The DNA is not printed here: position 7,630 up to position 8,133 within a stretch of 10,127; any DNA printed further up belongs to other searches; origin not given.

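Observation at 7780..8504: Tandem pair of diverged paralogous ~68-aa four-cysteine lipoproteins, each with its own promoter and terminator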

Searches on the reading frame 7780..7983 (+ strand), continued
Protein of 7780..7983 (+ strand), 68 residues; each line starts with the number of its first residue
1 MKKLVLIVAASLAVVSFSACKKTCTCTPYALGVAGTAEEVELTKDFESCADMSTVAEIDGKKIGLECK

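Call 39: list_cluster_members(proteins=[P0105, P0188, P0081, P0074, P0166, P0132, P0062, P0061, P0175, P0200])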
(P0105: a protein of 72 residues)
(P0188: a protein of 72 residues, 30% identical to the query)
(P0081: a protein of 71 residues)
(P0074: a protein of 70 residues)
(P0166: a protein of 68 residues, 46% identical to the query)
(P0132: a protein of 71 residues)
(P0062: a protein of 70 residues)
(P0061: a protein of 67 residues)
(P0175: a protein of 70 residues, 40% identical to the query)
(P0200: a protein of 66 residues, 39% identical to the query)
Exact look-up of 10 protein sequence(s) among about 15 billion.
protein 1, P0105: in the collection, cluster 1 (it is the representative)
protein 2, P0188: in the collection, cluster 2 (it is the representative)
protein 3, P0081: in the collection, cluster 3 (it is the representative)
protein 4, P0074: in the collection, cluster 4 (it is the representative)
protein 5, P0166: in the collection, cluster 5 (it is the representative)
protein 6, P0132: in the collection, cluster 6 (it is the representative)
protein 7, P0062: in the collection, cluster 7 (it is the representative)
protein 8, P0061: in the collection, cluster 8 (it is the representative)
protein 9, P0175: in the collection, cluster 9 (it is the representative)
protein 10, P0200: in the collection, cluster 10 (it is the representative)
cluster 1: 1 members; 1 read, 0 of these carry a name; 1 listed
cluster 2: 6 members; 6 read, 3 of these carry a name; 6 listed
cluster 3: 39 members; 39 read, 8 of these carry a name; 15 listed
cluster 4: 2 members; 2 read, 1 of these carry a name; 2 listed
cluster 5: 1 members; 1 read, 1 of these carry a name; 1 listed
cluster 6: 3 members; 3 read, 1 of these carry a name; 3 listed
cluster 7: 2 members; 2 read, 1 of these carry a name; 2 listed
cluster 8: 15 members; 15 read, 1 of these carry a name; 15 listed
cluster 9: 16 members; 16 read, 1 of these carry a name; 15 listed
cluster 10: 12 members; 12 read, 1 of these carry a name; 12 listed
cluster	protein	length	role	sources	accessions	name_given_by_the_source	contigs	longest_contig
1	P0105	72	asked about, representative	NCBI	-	-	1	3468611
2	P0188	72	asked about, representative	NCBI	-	-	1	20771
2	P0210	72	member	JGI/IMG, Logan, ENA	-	hypothetical protein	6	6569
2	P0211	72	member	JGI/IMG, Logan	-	hypothetical protein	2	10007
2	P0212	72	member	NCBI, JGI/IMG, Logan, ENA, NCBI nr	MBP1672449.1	MAG: hypothetical protein H6Q25_264 [Bacteroidetes bacterium] | hypothetical protein [Bacteroidota bacterium]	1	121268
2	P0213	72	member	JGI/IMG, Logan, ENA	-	-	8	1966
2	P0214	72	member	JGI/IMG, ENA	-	-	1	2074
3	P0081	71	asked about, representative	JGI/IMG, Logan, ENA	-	hypothetical protein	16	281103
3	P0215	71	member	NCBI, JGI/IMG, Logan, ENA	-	hypothetical protein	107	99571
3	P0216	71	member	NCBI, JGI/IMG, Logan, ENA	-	hypothetical protein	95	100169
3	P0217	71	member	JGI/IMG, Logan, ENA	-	hypothetical protein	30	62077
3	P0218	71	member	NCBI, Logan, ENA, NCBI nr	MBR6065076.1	MAG: hypothetical protein IKP57_01470 [Paludibacteraceae bacterium] | hypothetical protein [Paludibacteraceae bacterium]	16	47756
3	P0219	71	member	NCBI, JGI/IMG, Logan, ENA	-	hypothetical protein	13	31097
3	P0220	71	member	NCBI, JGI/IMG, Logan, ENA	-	hypothetical protein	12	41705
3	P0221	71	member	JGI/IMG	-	hypothetical protein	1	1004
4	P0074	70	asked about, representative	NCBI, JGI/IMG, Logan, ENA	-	hypothetical protein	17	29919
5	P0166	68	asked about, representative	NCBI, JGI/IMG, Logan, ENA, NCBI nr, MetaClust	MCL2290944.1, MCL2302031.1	MAG: hypothetical protein FWC34_09635 [Bacteroidetes bacterium] | hypothetical protein [Bacteroidota bacterium] | \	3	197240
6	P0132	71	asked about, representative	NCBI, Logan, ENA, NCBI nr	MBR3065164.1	MAG: hypothetical protein IKG90_05915 [Bacteroidales bacterium] | hypothetical protein [Bacteroidales bacterium]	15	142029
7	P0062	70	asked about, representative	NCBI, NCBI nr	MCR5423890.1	MAG: hypothetical protein K6E93_03895 [Bacteroidales bacterium] | hypothetical protein [Bacteroidales bacterium]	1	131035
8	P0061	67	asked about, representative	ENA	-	-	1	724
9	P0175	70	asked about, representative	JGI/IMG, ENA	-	-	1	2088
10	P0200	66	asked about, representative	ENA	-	-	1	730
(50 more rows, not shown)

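Call 41: search_protein_families(library=ncbifam, proteins=[P0008, P0010, P0013, P0018, P0022, P0038, P0049, P0066, P0077, P0096], max_evalue=0.1)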
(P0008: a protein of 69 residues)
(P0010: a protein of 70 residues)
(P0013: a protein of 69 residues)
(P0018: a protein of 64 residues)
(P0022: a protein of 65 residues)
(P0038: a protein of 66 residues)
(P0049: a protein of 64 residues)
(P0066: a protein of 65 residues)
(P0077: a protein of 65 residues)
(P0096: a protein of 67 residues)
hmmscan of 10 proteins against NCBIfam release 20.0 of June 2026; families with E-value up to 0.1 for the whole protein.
P0008 (69 aa): 1 family
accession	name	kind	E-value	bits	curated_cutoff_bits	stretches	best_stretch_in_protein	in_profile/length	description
NF050142.1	PG1828_fam_lipo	equivalog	0.0031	18.2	50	1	1-29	1-27/59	PG1828 family lipoprotein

P0010 (70 aa): 1 family
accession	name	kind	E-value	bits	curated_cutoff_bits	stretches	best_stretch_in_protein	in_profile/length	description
NF053690.1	BamK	equivalog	0.083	12.7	120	1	1-32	1-28/199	BamK family beta-barrel-assembly machinery protein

P0013 (69 aa): 5 families
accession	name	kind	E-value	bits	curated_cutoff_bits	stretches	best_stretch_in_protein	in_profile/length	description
NF050142.1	PG1828_fam_lipo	equivalog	0.0014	19.3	50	1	1-27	1-24/59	PG1828 family lipoprotein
NF033802.1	AimP_fam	subfamily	0.019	15.1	35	1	1-25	1-24/43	lysogeny pheromone AimP family peptide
NF011756.0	PRK15209.1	equivalog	0.061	12.8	221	1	1-43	1-41/174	long polar fimbrial major subunit LpfA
NF053690.1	BamK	equivalog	0.062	13.2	120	1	1-30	1-28/199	BamK family beta-barrel-assembly machinery protein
NF045708.1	seleno_TsoC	equivalog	0.079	12.9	45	0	44-67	9-32/87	NEPxGxxU motif selenoprotein TsoC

P0018 (64 aa): 2 families
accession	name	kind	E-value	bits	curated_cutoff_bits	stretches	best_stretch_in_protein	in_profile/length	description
NF050142.1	PG1828_fam_lipo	equivalog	1.9e-06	28.5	50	1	1-41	1-43/59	PG1828 family lipoprotein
NF053690.1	BamK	equivalog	0.097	12.5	120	1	1-39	1-37/199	BamK family beta-barrel-assembly machinery protein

P0022 (65 aa): 3 families
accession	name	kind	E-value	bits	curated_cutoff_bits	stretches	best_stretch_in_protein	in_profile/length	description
NF050142.1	PG1828_fam_lipo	equivalog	8.7e-07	29.6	50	1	1-42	1-44/59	PG1828 family lipoprotein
NF033802.1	AimP_fam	subfamily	0.0039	17.4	35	1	1-38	1-39/43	lysogeny pheromone AimP family peptide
NF053690.1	BamK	equivalog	0.037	13.9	120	1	1-34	1-31/199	BamK family beta-barrel-assembly machinery protein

P0038 (66 aa): 3 families
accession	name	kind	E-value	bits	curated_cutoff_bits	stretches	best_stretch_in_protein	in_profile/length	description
NF053690.1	BamK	equivalog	0.0034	17.3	120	1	1-36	1-31/199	BamK family beta-barrel-assembly machinery protein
NF053689.1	BamJ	equivalog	0.0078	16.5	100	1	1-42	1-43/184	BamJ family beta-barrel-assembly machinery protein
NF050142.1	PG1828_fam_lipo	equivalog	0.015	16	50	1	1-27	1-24/59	PG1828 family lipoprotein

P0049 (64 aa): 1 family
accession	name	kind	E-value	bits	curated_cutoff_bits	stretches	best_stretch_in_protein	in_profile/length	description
NF033817.2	Mplas_variab_LP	domain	0.018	15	22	1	2-21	3-27/29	variable surface lipoprotein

P0066 (65 aa): 0 families

P0077 (65 aa): 0 families

P0096 (67 aa): 5 families
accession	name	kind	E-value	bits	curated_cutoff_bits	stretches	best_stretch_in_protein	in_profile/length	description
NF050142.1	PG1828_fam_lipo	equivalog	5.2e-06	27.1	50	1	1-43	1-43/59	PG1828 family lipoprotein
NF053690.1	BamK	equivalog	0.014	15.2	120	1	1-26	1-26/199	BamK family beta-barrel-assembly machinery protein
NF051862.1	BT4005_BT4719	subfamily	0.036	13.9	60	1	3-42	4-44/211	NigD1/NigD2 family lipoprotein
NF053772.1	BSAP5b_fam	equivalog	0.041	13.2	380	1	1-35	1-36/418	BSAP5b family pore-forming toxin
NF040942.2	hypo_ExtJ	equivalog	0.08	13.3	52.5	0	1-44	1-45/77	selenite/tellurite reduction operon protein ExtJ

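Call 44: find_encoding_contigs(protein=P0105, flank=6000, max_places=2)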
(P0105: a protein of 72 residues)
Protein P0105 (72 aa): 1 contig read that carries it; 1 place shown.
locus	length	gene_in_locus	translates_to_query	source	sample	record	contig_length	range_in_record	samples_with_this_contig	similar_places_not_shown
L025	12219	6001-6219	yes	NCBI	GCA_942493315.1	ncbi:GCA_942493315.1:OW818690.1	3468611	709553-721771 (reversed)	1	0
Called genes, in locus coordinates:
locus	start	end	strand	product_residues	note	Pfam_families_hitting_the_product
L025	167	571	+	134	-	PF13588:HSDR_N_2, PF04313:HSDR_N (weak)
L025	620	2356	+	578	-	PF00005:ABC_tran, PF00931:NB-ARC (faint), PF02463:SMC_N (weak), PF13191:AAA_16 (faint), PF13304:AAA_21 (weak), PF08352:oligo_HPY (weak), PF02463:SMC_N (weak), PF00005:ABC_tran, +1 more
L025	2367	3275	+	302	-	PF07291:MauE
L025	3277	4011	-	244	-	-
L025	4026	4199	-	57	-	-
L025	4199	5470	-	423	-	PF00709:Adenylsucc_synt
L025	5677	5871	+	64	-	-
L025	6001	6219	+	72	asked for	-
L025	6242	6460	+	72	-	-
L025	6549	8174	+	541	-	PF00171:Aldedh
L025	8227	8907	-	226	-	-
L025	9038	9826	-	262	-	-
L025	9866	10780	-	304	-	PF00198:2-oxoacid_dh (weak)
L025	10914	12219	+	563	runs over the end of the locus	PF03328:HpcH_HpaI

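Call 45: find_encoding_contigs(protein=P0166, flank=6000, max_places=2)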
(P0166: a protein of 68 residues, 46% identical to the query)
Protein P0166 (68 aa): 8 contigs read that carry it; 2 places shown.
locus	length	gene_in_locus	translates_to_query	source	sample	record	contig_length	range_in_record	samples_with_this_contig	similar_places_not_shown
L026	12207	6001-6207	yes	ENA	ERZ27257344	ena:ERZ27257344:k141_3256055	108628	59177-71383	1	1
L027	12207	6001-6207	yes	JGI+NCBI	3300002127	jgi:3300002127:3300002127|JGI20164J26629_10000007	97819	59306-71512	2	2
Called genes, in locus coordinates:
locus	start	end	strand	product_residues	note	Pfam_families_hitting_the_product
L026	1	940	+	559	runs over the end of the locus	PF07690:MFS_1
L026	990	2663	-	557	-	PF00133:tRNA-synt_1, PF09334:tRNA-synt_1g, PF19303:Anticodon_3, PF08264:Anticodon_1 (weak)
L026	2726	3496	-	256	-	PF01026:TatD_DNase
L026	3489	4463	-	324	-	PF00493:MCM (faint), PF20030:bpMoxR, PF07726:AAA_3, PF07728:AAA_5, PF17863:AAA_lid_2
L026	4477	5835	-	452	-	PF00639:Rotamase, PF13145:Rotamase_2 (faint), PF13616:Rotamase_3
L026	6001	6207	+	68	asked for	-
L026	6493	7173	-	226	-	PF00583:Acetyltransf_1 (faint)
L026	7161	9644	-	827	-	PF00730:HhH-GPD, PF14815:NUDIX_4, PF00501:AMP-binding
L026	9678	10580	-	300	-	PF06008:Laminin_I (weak), PF00691:OmpA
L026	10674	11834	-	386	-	PF01926:MMR_HSR1, PF02421:FeoB_N (faint), PF06071:YchF-GTPase_C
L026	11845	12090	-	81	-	PF01106:NifU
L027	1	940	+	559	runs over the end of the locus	PF07690:MFS_1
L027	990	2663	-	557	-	PF00133:tRNA-synt_1, PF09334:tRNA-synt_1g, PF19303:Anticodon_3, PF08264:Anticodon_1 (weak)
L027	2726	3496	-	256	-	PF01026:TatD_DNase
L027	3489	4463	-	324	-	PF00493:MCM (faint), PF20030:bpMoxR, PF07726:AAA_3, PF07728:AAA_5, PF17863:AAA_lid_2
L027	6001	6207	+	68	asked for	-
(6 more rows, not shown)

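Call 46: find_encoding_contigs(protein=P0081, flank=6000, max_places=2)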
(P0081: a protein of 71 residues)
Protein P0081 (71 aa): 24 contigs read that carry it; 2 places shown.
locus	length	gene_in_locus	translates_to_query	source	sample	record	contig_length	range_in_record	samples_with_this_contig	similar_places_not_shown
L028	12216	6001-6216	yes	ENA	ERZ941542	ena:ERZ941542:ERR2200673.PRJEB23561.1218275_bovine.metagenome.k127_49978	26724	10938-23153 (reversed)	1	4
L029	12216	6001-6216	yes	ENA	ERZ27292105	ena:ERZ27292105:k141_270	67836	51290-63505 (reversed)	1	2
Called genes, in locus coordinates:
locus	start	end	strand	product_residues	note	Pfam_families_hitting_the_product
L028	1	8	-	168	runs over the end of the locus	PF16702:DUF5063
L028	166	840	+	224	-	PF14681:UPRTase, PF00156:Pribosyltran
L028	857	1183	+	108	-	PF04892:VanZ-LLP1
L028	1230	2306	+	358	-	PF02481:DNA_processg_A, PF17782:WHD_DprA (weak)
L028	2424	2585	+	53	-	-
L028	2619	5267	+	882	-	PF00521:DNA_topoisoIV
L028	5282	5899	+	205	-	PF02545:Maf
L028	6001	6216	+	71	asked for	-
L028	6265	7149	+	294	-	PF07291:MauE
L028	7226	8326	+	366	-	-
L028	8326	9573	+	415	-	PF13506:Glyco_transf_21, PF00535:Glycos_transf_2, PF13641:Glyco_tranf_2_3, PF13632:Glyco_trans_2_3 (weak), PF13506:Glyco_transf_21 (weak)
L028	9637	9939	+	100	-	PF11950:DUF3467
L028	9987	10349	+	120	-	PF05635:23S_rRNA_IVP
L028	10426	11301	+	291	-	PF01048:PNP_UDP_1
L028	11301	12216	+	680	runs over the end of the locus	PF03571:Peptidase_M49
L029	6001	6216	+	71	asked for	-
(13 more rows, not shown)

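Call 48: fold_search(model_id=the predicted structure, library=pdb)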
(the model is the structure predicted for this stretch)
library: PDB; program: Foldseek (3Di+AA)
matches with E <= 10: 66; with E <= 0.001: 0
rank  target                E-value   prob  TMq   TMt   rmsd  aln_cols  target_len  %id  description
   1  3gu0                  4.4e+00  0.14  0.37  0.09   5.3        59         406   17  Promiscuous Substrate Recognition in Folding and Assembly Activities of the Trigger Factor Chaperone (released 2009-12-22)
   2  5xjd_A                4.7e+00  0.07  0.25  0.09  12.1        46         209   11  TEAD in complex with fragment (released 2018-01-24)
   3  6wx4_D                5.0e+00  0.11  0.33  0.10   6.0        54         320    7  Crystal structure of the SARS CoV-2 Papain-like protease in complex with peptide inhibitor VIR251 (released 2020-05-20)
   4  9ngu_Aj               5.0e+00  0.05  0.19  0.18   4.5        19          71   32  In situ cryo-EM structure of outer membrane cap (OMC) of the Legionella Dot/Icm T4SS machine (released 2025-09-17)
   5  6tmf_Y                5.0e+00  0.03  0.20  0.21  10.1        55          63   13  Structure of an archaeal ABCE1-bound ribosomal post-splitting complex (released 2020-02-12)
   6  7s9y                  5.0e+00  0.03  0.19  0.03   6.6        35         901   28  Helicobacter Hepaticus CcsBA Open Conformation (released 2021-12-22)
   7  7qoi_FH               5.0e+00  0.02  0.19  0.04   6.3        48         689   10  Unique vertex of the phicrAss001 virion (released 2023-03-29)
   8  5tv5_B                5.3e+00  0.08  0.26  0.09   2.3        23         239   13  BioW from Aquifex aeoulicus (released 2016-12-07)
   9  2rbl_M                5.3e+00  0.02  0.19  0.18  10.7        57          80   16  High resolution design of a protein loop (released 2007-11-20)
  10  5ehd_h                5.3e+00  0.02  0.20  0.14   8.3        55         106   14  Crystal structure of human nucleophosmin-core in complex with cytochrome c (released 2016-11-09)
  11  8yx2_B                5.7e+00  0.09  0.32  0.10   5.9        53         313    8  Crystal Structure of SARS CoV-2 Papain-like Protease PLpro-C111S in Complex with GZNL-P4 (released 2024-12-04)
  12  2j71                  6.0e+00  0.06  0.25  0.17   9.9        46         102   13  alpha-glucan recognition by a family 41 carbohydrate-binding module from Thermotoga maritima pullulanase PulA (released 2006-10-17)
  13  5xjd_B                6.0e+00  0.06  0.25  0.08  12.0        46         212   11  TEAD in complex with fragment (released 2018-01-24)
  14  4n8m_C                6.0e+00  0.02  0.20  0.14   8.3        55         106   14  Structural polymorphism in the N-terminal oligomerization domain of NPM1 (released 2014-03-12)
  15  4n8m_B                6.0e+00  0.02  0.20  0.13   8.4        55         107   14  Structural polymorphism in the N-terminal oligomerization domain of NPM1 (released 2014-03-12)
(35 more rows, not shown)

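Call 57: search_protein_families(library=ncbifam, proteins=[P0052, P0070, P0081, P0082, P0110, P0126, P0142, P0146, P0152, P0123], max_evalue=0.01)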
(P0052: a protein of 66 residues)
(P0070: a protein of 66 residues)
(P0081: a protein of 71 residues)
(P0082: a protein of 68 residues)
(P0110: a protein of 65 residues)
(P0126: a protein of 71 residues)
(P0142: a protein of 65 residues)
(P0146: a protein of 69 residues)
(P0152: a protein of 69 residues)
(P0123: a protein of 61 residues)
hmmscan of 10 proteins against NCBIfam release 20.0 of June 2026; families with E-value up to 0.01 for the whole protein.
P0052 (66 aa): 2 families
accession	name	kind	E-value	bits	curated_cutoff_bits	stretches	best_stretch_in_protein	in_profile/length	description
NF050142.1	PG1828_fam_lipo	equivalog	7.8e-05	23.3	50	1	1-33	1-34/59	PG1828 family lipoprotein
NF053690.1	BamK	equivalog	0.0037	17.1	120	1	1-38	1-38/199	BamK family beta-barrel-assembly machinery protein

P0070 (66 aa): 2 families
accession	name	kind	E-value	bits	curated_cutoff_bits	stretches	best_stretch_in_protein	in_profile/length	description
NF050142.1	PG1828_fam_lipo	equivalog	7.2e-05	23.4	50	1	1-28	1-27/59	PG1828 family lipoprotein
NF053690.1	BamK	equivalog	0.006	16.5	120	1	1-37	1-37/199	BamK family beta-barrel-assembly machinery protein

P0081 (71 aa): 1 family
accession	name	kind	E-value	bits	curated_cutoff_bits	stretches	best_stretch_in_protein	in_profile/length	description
NF050142.1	PG1828_fam_lipo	equivalog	4.3e-05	24.1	50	1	1-31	1-32/59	PG1828 family lipoprotein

P0082 (68 aa): 1 family
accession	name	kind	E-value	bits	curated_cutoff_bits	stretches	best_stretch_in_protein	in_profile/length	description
NF050142.1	PG1828_fam_lipo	equivalog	0.00097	19.8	50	1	1-24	1-23/59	PG1828 family lipoprotein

P0110 (65 aa): 1 family
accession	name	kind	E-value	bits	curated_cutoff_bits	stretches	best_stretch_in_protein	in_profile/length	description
NF050142.1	PG1828_fam_lipo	equivalog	0.00075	20.2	50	1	2-26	4-28/59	PG1828 family lipoprotein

P0126 (71 aa): 1 family
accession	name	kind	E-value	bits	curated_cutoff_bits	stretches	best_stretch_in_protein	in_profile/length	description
NF050142.1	PG1828_fam_lipo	equivalog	0.001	19.7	50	1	1-30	1-29/59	PG1828 family lipoprotein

P0142 (65 aa): 0 families

P0146 (69 aa): 1 family
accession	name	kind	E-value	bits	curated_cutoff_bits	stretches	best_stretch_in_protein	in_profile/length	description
NF053690.1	BamK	equivalog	0.0095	15.8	120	1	1-33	1-33/199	BamK family beta-barrel-assembly machinery protein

P0152 (69 aa): 0 families

P0123 (61 aa): 1 family
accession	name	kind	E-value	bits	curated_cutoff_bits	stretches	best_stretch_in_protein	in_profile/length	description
NF050142.1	PG1828_fam_lipo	equivalog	5.6e-05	23.8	50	1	1-26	1-25/59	PG1828 family lipoprotein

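Call 63: search_protein_families(library=pfam, proteins=[L028:6265-7149:+, L025:2367-3275:+], max_evalue=0.01)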
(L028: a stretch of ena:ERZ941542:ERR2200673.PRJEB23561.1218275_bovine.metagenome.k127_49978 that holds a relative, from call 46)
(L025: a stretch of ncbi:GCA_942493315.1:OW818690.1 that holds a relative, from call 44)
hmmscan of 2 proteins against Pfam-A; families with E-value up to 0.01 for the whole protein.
L028:6265-7149:+ (294 aa): 1 family
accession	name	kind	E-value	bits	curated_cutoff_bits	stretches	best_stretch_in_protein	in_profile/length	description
PF07291.16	MauE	-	1.7e-16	61.2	27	1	1-127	1-125/128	Methylamine utilisation protein MauE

L025:2367-3275:+ (302 aa): 3 families
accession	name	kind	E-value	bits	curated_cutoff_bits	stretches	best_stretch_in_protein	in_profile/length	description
PF07291.16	MauE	-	1.3e-20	74.5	27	1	1-124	1-122/128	Methylamine utilisation protein MauE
PF07681.17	DoxX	-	0.001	20.1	23.6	1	6-86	3-82/85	DoxX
PF13098.12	Thioredoxin_2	-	0.0087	16.8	27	0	196-292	6-94/104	Thioredoxin-like domain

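Call 64: find_encoding_contigs(protein=P0074, flank=7000, max_places=2)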
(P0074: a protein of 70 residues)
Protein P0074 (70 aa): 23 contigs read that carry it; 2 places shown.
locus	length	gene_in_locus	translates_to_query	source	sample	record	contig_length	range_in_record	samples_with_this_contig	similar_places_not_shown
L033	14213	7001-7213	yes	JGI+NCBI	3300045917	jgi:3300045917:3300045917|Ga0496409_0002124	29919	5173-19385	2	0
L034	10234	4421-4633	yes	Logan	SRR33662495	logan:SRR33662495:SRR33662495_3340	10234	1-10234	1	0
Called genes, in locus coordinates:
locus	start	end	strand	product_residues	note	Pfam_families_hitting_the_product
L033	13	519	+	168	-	PF01381:HTH_3 (weak)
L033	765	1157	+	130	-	-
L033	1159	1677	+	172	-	PF14367:DUF4411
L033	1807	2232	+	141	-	-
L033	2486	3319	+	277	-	PF02498:Bro-N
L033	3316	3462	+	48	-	-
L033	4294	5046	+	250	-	PF03781:FGE-sulfatase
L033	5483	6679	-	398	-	PF14294:DUF4372, PF01609:DDE_Tnp_1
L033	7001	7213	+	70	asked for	-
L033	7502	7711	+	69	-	-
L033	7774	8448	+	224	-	PF01040:UbiA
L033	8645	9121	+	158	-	PF04304:DUF454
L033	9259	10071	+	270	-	PF17760:UvrA_inter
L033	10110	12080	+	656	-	PF17755:UvrA_DNA-bind, PF00005:ABC_tran (faint), PF13304:AAA_21 (faint), PF02463:SMC_N (faint)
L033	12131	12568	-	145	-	-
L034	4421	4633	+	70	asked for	-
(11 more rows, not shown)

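Call 65: find_encoding_contigs(protein=P0132, flank=5000, max_places=1)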
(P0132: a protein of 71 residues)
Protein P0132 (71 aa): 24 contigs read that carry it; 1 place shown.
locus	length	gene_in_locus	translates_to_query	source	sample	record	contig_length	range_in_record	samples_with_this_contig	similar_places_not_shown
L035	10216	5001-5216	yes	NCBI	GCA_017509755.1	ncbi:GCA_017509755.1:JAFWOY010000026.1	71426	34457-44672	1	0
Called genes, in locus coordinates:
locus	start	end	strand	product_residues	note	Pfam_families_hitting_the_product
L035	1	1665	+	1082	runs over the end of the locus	PF19190:BACON_2 (weak), PF13004:BACON (weak), PF00578:AhpC-TSA (weak), PF08534:Redoxin (weak), PF13905:Thioredoxin_8 (weak), PF09471:Peptidase_M64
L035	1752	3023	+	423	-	PF22422:MGH1-like_GH, PF03200:Glyco_hydro_63 (faint), PF01204:Trehalase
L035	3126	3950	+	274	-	PF00892:EamA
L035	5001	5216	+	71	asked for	-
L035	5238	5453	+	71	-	-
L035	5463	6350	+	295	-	PF07291:MauE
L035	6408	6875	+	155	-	-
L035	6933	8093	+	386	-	PF00278:Orn_DAP_Arg_deC, PF02784:Orn_Arg_deC_N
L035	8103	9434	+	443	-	PF02881:SRP54_N, PF13191:AAA_16 (weak), PF13401:AAA_22 (weak), PF00448:SRP54, PF02978:SRP_SPB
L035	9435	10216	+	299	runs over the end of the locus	PF01042:Ribonuc_L-PSP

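Call 66: find_encoding_contigs(protein=P0062, flank=5000, max_places=1)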
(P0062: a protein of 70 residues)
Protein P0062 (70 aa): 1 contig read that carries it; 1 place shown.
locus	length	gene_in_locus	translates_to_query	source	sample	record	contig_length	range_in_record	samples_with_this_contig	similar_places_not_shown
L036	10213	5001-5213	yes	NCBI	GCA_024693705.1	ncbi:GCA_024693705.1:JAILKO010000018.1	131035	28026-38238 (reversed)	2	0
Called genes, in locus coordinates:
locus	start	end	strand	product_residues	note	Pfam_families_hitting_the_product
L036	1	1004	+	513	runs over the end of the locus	PF02491:SHS2_FTSA, PF00012:HSP70 (weak), PF06723:MreB_Mbl, PF11104:PilM_2 (weak), PF06277:EutA (weak), PF14450:FtsA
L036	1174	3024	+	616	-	PF00091:Tubulin, PF12327:FtsZ_C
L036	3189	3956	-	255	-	-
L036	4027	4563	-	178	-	-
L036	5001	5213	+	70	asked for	-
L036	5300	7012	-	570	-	PF00005:ABC_tran, PF02463:SMC_N (faint), PF13191:AAA_16 (faint), PF20703:nSTAND1 (faint), PF13401:AAA_22 (faint), PF13304:AAA_21 (weak), PF08352:oligo_HPY (weak), PF00005:ABC_tran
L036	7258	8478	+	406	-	PF00202:Aminotran_3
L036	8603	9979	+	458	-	PF01120:Alpha_L_fucos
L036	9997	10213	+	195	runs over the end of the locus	PF05708:Peptidase_C92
